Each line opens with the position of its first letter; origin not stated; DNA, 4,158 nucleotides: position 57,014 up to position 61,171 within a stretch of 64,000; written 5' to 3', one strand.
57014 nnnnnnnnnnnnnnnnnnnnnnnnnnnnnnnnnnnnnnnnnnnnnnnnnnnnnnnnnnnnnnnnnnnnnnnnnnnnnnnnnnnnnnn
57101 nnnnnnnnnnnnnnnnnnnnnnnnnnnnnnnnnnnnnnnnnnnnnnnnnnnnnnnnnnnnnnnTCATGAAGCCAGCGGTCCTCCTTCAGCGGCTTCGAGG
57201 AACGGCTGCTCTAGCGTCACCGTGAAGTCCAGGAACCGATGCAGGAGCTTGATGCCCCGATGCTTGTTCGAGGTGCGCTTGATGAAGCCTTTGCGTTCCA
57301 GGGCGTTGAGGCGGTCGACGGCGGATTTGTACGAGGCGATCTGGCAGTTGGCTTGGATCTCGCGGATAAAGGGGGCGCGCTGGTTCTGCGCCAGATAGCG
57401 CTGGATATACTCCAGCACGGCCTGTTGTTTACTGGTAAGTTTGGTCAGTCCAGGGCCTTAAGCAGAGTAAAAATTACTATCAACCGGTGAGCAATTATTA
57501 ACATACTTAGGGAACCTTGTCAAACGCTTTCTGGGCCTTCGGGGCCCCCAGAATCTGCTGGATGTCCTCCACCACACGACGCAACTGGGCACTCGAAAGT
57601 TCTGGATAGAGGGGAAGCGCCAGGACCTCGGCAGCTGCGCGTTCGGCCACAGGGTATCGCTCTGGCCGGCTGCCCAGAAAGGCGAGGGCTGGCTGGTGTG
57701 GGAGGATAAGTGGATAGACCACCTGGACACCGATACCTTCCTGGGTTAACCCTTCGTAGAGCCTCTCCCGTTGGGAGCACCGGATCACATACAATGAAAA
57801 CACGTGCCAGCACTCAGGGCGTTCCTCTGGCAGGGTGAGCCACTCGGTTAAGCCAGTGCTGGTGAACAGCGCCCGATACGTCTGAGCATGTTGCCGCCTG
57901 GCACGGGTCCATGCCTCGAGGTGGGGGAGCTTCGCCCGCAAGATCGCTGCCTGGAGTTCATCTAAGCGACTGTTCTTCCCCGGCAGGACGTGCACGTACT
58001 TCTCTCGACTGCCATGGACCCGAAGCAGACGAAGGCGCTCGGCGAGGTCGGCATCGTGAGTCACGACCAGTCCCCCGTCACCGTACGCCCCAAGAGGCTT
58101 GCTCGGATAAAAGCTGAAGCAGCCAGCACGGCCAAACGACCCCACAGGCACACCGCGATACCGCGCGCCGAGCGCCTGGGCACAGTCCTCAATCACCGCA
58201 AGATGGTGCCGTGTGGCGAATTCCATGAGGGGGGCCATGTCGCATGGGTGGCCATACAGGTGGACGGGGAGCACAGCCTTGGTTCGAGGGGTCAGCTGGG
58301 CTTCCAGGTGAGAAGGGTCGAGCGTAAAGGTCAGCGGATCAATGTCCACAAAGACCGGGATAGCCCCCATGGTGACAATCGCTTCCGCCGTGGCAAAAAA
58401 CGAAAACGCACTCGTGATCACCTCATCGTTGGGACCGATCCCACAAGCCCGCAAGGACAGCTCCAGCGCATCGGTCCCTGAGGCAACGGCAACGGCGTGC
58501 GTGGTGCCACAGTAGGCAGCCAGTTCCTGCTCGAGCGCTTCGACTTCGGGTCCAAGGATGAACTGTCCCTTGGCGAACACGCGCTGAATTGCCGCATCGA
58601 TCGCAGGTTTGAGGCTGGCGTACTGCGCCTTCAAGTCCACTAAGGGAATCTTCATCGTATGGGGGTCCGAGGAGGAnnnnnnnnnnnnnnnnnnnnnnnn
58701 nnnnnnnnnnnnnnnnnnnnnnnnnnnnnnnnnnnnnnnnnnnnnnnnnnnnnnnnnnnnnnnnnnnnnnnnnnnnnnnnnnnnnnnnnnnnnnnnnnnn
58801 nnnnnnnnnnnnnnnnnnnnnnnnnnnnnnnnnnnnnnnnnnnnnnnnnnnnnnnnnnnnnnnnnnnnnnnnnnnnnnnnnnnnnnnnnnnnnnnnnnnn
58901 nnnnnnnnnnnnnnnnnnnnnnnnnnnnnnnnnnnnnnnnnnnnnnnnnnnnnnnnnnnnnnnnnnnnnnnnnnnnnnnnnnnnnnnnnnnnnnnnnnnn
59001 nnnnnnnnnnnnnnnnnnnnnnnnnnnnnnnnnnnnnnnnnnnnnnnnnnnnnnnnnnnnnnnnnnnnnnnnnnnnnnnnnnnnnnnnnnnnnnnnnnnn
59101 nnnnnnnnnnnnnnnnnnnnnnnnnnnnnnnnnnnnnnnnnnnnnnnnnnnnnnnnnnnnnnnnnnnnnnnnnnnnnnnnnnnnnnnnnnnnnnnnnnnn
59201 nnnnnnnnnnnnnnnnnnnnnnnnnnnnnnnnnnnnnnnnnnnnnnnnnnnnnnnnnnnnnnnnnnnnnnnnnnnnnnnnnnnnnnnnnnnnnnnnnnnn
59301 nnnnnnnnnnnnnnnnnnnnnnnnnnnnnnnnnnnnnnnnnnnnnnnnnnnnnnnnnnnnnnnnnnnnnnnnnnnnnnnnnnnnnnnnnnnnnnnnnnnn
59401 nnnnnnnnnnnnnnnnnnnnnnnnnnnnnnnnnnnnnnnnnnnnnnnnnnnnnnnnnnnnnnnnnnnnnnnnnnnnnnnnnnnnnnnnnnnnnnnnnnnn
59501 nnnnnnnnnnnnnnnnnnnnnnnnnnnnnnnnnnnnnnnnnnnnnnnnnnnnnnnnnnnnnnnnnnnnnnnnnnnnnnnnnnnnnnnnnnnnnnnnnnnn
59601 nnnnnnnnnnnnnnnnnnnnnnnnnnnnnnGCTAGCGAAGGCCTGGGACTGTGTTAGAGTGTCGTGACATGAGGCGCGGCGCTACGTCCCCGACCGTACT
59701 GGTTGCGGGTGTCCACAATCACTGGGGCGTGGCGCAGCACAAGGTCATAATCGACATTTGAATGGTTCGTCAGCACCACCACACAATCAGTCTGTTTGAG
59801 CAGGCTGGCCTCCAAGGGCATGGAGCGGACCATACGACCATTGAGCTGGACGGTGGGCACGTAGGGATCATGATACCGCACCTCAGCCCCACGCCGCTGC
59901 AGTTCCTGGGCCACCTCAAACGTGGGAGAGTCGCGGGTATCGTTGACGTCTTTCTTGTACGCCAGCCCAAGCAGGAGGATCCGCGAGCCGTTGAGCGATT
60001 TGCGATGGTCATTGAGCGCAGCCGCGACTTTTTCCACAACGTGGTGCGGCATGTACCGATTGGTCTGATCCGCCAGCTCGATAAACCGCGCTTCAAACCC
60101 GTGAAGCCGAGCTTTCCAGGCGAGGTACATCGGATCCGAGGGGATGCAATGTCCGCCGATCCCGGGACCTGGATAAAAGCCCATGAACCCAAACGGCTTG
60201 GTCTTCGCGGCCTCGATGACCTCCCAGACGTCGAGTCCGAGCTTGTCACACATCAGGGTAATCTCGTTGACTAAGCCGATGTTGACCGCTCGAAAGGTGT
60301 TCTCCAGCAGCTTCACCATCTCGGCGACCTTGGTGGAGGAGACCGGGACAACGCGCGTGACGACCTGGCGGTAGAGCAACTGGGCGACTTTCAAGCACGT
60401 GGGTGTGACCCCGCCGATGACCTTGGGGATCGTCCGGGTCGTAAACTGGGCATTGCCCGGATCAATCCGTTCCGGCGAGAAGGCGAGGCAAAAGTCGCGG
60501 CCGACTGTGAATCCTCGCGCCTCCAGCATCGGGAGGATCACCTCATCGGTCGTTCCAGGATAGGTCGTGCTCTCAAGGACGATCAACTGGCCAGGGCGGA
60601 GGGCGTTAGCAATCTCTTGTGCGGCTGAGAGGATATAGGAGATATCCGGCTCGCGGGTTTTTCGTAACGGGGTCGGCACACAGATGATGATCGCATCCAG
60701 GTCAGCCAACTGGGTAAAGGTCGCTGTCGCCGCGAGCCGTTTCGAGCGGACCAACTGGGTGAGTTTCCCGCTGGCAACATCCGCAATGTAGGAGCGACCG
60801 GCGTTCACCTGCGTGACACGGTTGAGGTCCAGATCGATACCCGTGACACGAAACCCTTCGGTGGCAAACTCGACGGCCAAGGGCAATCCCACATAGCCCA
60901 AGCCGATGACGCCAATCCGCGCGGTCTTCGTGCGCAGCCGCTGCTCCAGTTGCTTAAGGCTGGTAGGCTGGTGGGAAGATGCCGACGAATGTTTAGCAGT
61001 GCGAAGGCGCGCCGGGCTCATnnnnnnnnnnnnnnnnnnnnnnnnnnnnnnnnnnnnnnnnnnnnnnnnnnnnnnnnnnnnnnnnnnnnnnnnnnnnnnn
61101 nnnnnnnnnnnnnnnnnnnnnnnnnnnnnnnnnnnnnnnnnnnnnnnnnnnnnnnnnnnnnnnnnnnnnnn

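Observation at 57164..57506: Stand-alone LexA-DNA-binding-domain-like regulator with the cluster's only AT-rich upstream region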

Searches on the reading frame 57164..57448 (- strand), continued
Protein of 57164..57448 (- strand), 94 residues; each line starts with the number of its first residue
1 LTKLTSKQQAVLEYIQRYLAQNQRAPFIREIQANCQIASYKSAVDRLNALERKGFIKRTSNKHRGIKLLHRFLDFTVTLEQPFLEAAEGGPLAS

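Call 50: search_protein_representatives(protein=window:57164-57448:-)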
Query: 94 residues. Proteins with E-value up to 0.001 (for the whole library): 1986; up to 1e-10: 33; up to 1e-30: 0. The best 150 are listed.
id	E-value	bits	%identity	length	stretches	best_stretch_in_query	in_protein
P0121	9.5e-27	109.0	69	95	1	1-74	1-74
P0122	1.2e-23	99.2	61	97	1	2-78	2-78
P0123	1.7e-23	98.6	60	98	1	4-81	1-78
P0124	1.4e-22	95.7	64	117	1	2-72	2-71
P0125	2.7e-22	94.8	56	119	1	4-92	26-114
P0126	1.0e-21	92.9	61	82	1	12-83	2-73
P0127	8.7e-21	90.0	61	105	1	1-72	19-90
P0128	4.3e-20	87.8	59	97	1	4-77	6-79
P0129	9.8e-20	86.7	63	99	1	12-76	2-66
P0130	1.3e-19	86.3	62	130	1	4-72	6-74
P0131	8.3e-18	80.5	56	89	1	4-73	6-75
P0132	1.5e-17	79.7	62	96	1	3-71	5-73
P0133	2.3e-17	79.1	51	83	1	4-78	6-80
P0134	3.0e-17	78.7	61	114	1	4-69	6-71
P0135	8.2e-16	74.2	59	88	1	4-69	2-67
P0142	2.0e-13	66.5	37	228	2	2-76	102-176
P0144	2.4e-13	66.3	40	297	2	8-69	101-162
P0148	2.1e-12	63.3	36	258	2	4-72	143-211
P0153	2.2e-11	60.0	36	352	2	4-72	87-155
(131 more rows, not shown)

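Call 60: search_protein_families(library=pfam, proteins=[P0142, P0144, P0148, P0153, P0121, P0125, P0130], max_evalue=0.001)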
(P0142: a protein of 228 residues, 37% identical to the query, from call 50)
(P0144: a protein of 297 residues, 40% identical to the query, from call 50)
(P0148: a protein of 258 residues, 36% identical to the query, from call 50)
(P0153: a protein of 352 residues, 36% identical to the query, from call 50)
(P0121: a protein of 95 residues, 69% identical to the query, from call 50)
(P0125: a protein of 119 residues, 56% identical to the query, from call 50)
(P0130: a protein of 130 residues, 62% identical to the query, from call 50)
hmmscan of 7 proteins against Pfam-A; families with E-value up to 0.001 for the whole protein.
P0142 (228 aa): 14 families
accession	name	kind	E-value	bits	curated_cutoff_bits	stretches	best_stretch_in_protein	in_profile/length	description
PF01726.22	LexA_DNA_bind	-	7.8e-47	157.4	23.7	2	103-165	3-65/65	LexA DNA binding domain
PF12802.13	MarR_2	-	9.6e-09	35.7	27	0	37-76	18-56/61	MarR family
PF01047.28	MarR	-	2.2e-06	27.9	24.6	0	116-162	9-53/59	MarR family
PF12840.13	HTH_20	-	3.2e-06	27.5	27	0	112-157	10-49/51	Helix-turn-helix domain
PF00392.27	GntR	-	1.6e-05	24.9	27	0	126-163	25-61/64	Bacterial regulatory proteins, gntR family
PF13730.12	HTH_36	-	8e-05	22.8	25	0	18-70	3-55/55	Helix-turn-helix domain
PF21476.4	PF0610-like_N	-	9.8e-05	23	33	0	19-66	1-40/50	PF0610-like, N-terminal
PF13463.12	HTH_27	-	0.00037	21.1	22.2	0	18-76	1-54/68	Winged helix DNA-binding domain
PF01022.26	HTH_5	-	0.00038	20.7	22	0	127-156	17-45/47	Bacterial regulatory protein, arsR family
PF11740.13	KfrA_N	-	0.00049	21.2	26.1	0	116-152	9-45/113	Plasmid replication region DNA-binding N-term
PF04545.22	Sigma70_r4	-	0.00051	19.9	24.1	0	101-138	2-33/50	Sigma-70, region 4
PF13412.12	HTH_24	-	0.00056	19.9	21.9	0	127-156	19-47/48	Winged helix-turn-helix DNA-binding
PF04182.18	B-block_TFIIIC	-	0.00068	20.1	22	0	43-74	22-52/73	B-block binding subunit of TFIIIC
PF03965.22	Penicillinase_R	-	0.00072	20.3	22.6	0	42-76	20-57/115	Penicillinase repressor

P0144 (297 aa): 8 families
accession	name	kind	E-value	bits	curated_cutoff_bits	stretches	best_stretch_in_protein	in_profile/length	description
PF00717.28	Peptidase_S24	-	2.5e-29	101.8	23.3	1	176-290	1-115/116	Peptidase S24-like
PF01726.22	LexA_DNA_bind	-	2.4e-17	62.9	23.7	2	101-158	8-65/65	LexA DNA binding domain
PF12802.13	MarR_2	-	5.8e-07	30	27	1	22-64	15-58/61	MarR family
PF00392.27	GntR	-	4.8e-05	23.4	27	0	17-64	14-60/64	Bacterial regulatory proteins, gntR family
PF14394.12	DUF4423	-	6.2e-05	23.3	30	0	13-61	22-69/165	Domain of unknown function (DUF4423)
PF14502.12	HTH_41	-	7.9e-05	22.5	25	0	118-150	6-37/48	Helix-turn-helix domain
PF01047.28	MarR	-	0.00041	20.6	24.6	0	28-63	18-52/59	MarR family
PF11740.13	KfrA_N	-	0.00042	21.4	26.1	0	18-55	9-46/113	Plasmid replication region DNA-binding N-term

P0148 (258 aa): 6 families
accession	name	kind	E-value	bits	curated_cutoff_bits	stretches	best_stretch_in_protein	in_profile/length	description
PF01726.22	LexA_DNA_bind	-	4e-45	151.9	23.7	2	56-119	2-65/65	LexA DNA binding domain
PF01047.28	MarR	-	9.9e-08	32.2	24.6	0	165-198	18-50/59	MarR family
PF12802.13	MarR_2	-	5.1e-07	30.2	27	0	143-198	3-53/61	MarR family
PF04182.18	B-block_TFIIIC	-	0.00042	20.7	22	0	87-122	26-54/73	B-block binding subunit of TFIIIC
PF03965.22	Penicillinase_R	-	0.00078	20.2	22.6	0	81-166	19-104/115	Penicillinase repressor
PF13412.12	HTH_24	-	0.00086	19.3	21.9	0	93-111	30-48/48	Winged helix-turn-helix DNA-binding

P0153 (352 aa): 12 families
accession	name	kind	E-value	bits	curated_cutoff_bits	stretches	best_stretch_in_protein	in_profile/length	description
PF01726.22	LexA_DNA_bind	-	1.5e-49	166.1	23.7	2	1-65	1-65/65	LexA DNA binding domain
PF12802.13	MarR_2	-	4.5e-09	36.8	27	0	27-64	22-60/61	MarR family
PF01047.28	MarR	-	4.5e-09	36.5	24.6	0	110-142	19-50/59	MarR family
PF12840.13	HTH_20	-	3.3e-08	33.8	27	0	9-58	7-50/51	Helix-turn-helix domain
PF13412.12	HTH_24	-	2.4e-06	27.4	21.9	0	39-57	30-48/48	Winged helix-turn-helix DNA-binding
PF08461.16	HTH_12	-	6.2e-05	23.3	21.4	0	45-66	37-58/66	Ribonuclease R winged-helix domain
PF13545.12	HTH_Crp_2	-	6.4e-05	23.3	27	0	25-71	22-64/70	Crp-like helix-turn-helix domain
PF00392.27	GntR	-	9.8e-05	22.4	27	0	9-59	3-57/64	Bacterial regulatory proteins, gntR family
PF01022.26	HTH_5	-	0.00011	22.5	22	0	28-57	18-46/47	Bacterial regulatory protein, arsR family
PF03965.22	Penicillinase_R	-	0.00033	21.4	22.6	0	5-61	2-56/115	Penicillinase repressor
PF13730.12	HTH_36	-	0.00067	19.9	25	0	91-139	7-55/55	Helix-turn-helix domain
PF04182.18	B-block_TFIIIC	-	0.00084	19.8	22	0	38-64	30-54/73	B-block binding subunit of TFIIIC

P0121 (95 aa): 1 family
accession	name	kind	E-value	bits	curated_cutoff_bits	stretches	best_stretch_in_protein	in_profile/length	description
PF01726.22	LexA_DNA_bind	-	2.2e-15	56.6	23.7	1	1-65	1-65/65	LexA DNA binding domain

P0125 (119 aa): 1 family
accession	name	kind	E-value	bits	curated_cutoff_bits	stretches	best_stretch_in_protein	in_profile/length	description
PF01726.22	LexA_DNA_bind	-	5.1e-16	58.7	23.7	1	24-87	2-65/65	LexA DNA binding domain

P0130 (130 aa): 1 family
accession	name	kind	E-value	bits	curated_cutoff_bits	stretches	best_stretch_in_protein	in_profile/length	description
PF01726.22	LexA_DNA_bind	-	2.2e-13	50.2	23.7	1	5-67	3-65/65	LexA DNA binding domain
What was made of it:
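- On Pfam PF01726 LexA_DNA_bind (domain family): Relatives P0121, P0125 and P0130 also pass (call 60).
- Closest known: Tandem double LexA_DNA_bind proteins. Same: These are also LexA heads without the S24 domain (call 60).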

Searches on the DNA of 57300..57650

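Call 40: search_rna_families(source=window, start=57300, end=57650, threshold=evalue, max_evalue=1)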
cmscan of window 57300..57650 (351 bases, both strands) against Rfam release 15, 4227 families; matches with E-value up to 1: 1.
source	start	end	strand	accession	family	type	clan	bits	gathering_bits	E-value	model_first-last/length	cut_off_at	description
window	57453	57538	+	RF01422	snoR116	Gene; snRNA; snoRNA; CD-box;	-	18.1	47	0.64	1-86/86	no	small nucleolar RNA snoR116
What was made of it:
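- Tried and rejected: Rfam at a permissive E-value gave only a chance snoRNA hit (18 bits against a gathering score of 47, call 40).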

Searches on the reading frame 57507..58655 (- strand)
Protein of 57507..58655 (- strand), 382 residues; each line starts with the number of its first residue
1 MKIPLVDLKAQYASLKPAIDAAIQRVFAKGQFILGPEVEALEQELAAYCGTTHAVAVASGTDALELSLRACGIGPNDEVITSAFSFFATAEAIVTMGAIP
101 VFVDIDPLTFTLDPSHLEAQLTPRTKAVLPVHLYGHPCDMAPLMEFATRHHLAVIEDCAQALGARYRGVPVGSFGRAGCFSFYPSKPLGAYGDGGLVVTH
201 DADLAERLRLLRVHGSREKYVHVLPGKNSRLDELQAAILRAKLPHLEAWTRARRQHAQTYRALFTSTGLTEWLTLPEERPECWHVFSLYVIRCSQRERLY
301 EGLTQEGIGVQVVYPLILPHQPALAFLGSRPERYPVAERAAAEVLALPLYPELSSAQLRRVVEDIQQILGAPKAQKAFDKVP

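Call 5: search_protein_families(library=pfam, proteins=[window:57507-58655:-], max_evalue=1)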
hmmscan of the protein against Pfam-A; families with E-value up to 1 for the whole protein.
window:57507-58655:- (382 aa): 3 families
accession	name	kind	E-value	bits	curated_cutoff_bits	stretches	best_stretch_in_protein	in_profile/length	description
PF01041.23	DegT_DnrJ_EryC1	-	7.1e-119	397.7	19.8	1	17-365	5-359/360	DegT/DnrJ/EryC1/StrS aminotransferase family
PF01212.27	Beta_elim_lyase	-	9.5e-05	22.3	27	1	36-126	32-123/288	Beta-eliminating lyase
PF01053.26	Cys_Met_Meta_PP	-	0.00085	18.4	27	1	36-155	52-171/381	Cys/Met metabolism PLP-dependent enzyme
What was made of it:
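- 57507..58655 (-): DegT/DnrJ-family sugar aminotransferase, the upstream neighbour. Its stop codon TAA is at 57509..57507. PF01041 E 7e-119 (call 5).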

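Call 20: search_protein_families(library=ncbifam, proteins=[window:57507-58655:-], max_evalue=0.001)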
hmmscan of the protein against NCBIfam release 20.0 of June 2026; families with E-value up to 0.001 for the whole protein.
window:57507-58655:- (382 aa): 19 families
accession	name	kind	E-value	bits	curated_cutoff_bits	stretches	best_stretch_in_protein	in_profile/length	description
TIGR03588.1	PseC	equivalog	2e-73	247.5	423.5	1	21-369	15-380/380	UDP-4-amino-4,6-dideoxy-N-acetyl-beta-L-altrosamine transaminase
NF008658.2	PRK11658.1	equivalog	4.5e-65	219.7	631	1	21-370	18-378/379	UDP-4-amino-4-deoxy-L-arabinose aminotransferase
NF008687.0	PRK11706.1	equivalog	2.1e-64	217.7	375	1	40-368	35-373/375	dTDP-4-amino-4,6-dideoxygalactose transaminase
TIGR04181.1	NHT_00031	hypoth_equivalog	6.4e-64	216.1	420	1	35-348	29-357/359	LegC family aminotransferase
TIGR04427.1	PLP_DesI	equivalog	2.2e-55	188.4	650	1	35-365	51-379/390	dTDP-4-dehydro-6-deoxyglucose aminotransferase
TIGR02379.1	ECA_wecE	subfamily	3.9e-51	174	434.85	1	42-369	37-375/376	dTDP-4-amino-4,6-dideoxy-D-glucose transaminase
NF011936.0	PRK15407.1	equivalog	6.7e-49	166.8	423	2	17-214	51-250/440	lipopolysaccharide biosynthesis protein RfbH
NF005816.0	PRK07682.1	equivalog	1.4e-07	30.5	620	1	48-129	87-168/390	aminotransferase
NF006488.0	PRK08912.1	equivalog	9.4e-07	28.1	498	1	54-129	89-164/387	aminotransferase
NF004770.0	PRK06108.1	subfamily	2e-06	26.9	422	1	50-129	95-175/396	pyridoxal phosphate-dependent aminotransferase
NF005817.0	PRK07683.1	equivalog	4.3e-06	25.7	575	1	50-129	88-166/387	aminotransferase A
NF005305.0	PRK06836.1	equivalog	6.3e-05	22.4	376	1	50-129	97-175/396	pyridoxal phosphate-dependent aminotransferase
NF006569.0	PRK09082.1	subfamily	0.00011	21.5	420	1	51-129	90-168/386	methionine aminotransferase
NF005871.0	PRK07811.1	equivalog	0.00013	20.7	513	1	36-212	61-235/389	cystathionine gamma-synthase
NF004757.0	PRK06084.1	equivalog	0.00024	20.1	790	1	33-162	55-184/425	bifunctional O-acetylhomoserine aminocarboxypropyltransferase/cysteine synthase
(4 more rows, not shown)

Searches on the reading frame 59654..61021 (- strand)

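Call 20: search_protein_families(library=ncbifam, proteins=[window:59654-61021:-], max_evalue=0.001)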
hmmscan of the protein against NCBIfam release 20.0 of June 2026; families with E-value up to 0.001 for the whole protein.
window:59654-61021:- (455 aa): 11 families
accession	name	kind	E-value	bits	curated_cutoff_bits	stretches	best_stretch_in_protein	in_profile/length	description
TIGR03026.1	NDP-sugDHase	subfamily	1.4e-135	452.3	189.8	1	35-440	2-413/413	nucleotide sugar dehydrogenase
NF040825.1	UDPMaNacDH_Arch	equivalog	2.2e-84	283.8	750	1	35-423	2-377/418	UDP-N-acetyl-D-mannosamine dehydrogenase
NF008286.0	PRK11064.1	equivalog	2.3e-78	263.7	459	1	34-438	4-415/420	UDP-N-acetyl-D-mannosamine dehydrogenase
NF011729.0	PRK15182.1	equivalog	1.6e-62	211.7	592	1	34-420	7-388/425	Vi polysaccharide biosynthesis UDP-N-acetylglucosamine C-6 dehydrogenase TviB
NF041297.1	UDPGDh_AglM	equivalog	3.8e-56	190.8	670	1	35-440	2-415/429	UDP-glucose 6-dehydrogenase AglM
NF047673.2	TeichurnBiosyTuaD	equivalog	2.9e-48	165.1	700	1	35-442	3-414/439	UDP-glucose 6-dehydrogenase TuaD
NF011631.0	PRK15057.1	equivalog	5.1e-14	52.2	757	1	35-400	2-352/388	UDP-glucose 6-dehydrogenase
TIGR01505.1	tartro_sem_red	equivalog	1.6e-05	24.3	340.75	1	36-271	2-203/291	2-hydroxy-3-oxopropionate reductase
NF012005.0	PRK15461.1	equivalog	1.9e-05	24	348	0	34-265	2-199/298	sulfolactaldehyde 3-reductase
NF043037.1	ThreonDh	equivalog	7.5e-05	22.3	350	0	34-76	3-46/297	L-threonate dehydrogenase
NF008592.0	PRK11559.1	equivalog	0.00035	20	397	0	33-272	2-207/296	2-hydroxy-3-oxopropionate reductase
